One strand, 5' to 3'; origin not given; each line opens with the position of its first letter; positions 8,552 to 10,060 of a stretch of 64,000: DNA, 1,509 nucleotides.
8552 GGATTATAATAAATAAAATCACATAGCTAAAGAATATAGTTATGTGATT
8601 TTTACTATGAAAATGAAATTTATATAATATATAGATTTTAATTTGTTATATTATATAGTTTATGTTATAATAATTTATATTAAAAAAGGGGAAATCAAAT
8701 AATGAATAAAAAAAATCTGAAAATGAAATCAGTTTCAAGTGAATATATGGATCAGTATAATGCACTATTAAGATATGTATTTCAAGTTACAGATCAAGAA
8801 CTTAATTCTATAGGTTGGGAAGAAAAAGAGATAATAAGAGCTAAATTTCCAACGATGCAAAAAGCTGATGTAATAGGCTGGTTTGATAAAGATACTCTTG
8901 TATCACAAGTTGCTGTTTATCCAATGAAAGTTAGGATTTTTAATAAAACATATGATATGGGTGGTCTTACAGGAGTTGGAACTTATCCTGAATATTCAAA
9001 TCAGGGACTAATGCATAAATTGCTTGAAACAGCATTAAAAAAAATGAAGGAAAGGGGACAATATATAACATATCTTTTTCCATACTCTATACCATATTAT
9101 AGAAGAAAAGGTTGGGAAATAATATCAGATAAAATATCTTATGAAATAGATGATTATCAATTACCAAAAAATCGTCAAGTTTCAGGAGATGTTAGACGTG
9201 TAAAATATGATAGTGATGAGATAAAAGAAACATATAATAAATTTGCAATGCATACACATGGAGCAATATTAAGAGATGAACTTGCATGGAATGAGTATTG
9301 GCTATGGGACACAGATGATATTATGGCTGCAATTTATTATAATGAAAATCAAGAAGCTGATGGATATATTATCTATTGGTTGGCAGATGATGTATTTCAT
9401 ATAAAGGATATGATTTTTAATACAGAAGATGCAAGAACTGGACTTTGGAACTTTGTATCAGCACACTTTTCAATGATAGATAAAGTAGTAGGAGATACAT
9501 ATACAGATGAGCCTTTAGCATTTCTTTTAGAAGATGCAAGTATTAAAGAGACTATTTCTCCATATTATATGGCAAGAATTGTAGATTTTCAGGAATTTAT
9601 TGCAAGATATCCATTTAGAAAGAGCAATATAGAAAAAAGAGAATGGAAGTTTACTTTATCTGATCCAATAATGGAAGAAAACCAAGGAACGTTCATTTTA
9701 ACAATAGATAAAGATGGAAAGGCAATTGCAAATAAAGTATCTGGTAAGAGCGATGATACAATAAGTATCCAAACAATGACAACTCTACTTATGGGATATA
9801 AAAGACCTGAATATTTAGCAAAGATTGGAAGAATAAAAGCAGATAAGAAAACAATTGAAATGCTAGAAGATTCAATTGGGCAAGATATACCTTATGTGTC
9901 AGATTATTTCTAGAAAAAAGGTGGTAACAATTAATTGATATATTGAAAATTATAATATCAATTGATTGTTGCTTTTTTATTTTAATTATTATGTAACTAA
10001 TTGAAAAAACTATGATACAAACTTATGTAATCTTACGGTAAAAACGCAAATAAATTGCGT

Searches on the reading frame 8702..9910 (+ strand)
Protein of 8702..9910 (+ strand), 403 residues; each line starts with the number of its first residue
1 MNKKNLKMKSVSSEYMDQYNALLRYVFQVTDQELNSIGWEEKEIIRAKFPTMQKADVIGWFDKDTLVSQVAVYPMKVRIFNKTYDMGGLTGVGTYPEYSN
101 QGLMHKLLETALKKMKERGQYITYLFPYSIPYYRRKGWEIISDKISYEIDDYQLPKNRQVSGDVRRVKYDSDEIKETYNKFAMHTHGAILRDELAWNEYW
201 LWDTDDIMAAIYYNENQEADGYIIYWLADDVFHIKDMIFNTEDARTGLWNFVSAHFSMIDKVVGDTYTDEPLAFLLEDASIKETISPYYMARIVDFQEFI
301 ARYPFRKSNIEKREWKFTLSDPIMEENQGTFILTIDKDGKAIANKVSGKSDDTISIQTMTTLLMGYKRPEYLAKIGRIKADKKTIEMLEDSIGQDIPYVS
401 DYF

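Call 3: search_protein_families(library=pfam, proteins=[window:8702-9910:+], max_evalue=0.01)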
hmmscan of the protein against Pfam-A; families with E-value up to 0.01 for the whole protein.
window:8702-9910:+ (403 aa): 6 families
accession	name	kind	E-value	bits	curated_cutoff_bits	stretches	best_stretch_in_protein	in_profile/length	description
PF13527.13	Acetyltransf_9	-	7.6e-37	126.6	25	1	9-140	3-126/127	Acetyltransferase (GNAT) domain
PF17668.7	Acetyltransf_17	-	8.3e-30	104.2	25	1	187-293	1-114/114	Acetyltransferase (GNAT) domain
PF13530.11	SCP2_2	-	3.5e-24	85.8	23.2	1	297-399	2-104/105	Sterol carrier protein domain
PF00583.31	Acetyltransf_1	-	4.1e-07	30.7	20.7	1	56-137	34-115/116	Acetyltransferase (GNAT) family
PF13508.13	Acetyltransf_7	-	0.0011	19.8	27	1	86-139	29-83/84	Acetyltransferase (GNAT) domain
PF19906.4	CGDB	-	0.0072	16.6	27.6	0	109-181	8-78/112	C-glycoside deglycosidase beta subunit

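Call 4: search_protein_families(library=ncbifam, proteins=[window:8702-9910:+], max_evalue=0.01)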
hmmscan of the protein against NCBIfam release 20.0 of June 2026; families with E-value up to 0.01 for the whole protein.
window:8702-9910:+ (403 aa): 5 families
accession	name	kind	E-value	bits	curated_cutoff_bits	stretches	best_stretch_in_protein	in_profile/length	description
NF002369.0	PRK01346.1-6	equivalog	1.1e-17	64.2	463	1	89-389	107-419/434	hypothetical protein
NF002368.0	PRK01346.1-5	equivalog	1.1e-17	64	576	1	39-397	31-395/402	enhanced intracellular survival protein Eis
NF002367.0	PRK01346.1-4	subfamily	1.5e-17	63.7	259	1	6-380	5-386/411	hypothetical protein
NF002366.0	PRK01346.1-3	equivalog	1.2e-09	37.3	624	1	88-385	80-385/405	hypothetical protein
NF002365.0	PRK01346.1-2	subfamily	2.7e-09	36.4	788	1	65-381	63-388/412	hypothetical protein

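Call 26: search_protein_families(library=padloc, proteins=[window:8702-9910:+], max_evalue=0.01)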
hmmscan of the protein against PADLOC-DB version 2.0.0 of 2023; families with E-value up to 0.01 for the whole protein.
window:8702-9910:+ (403 aa): 0 families
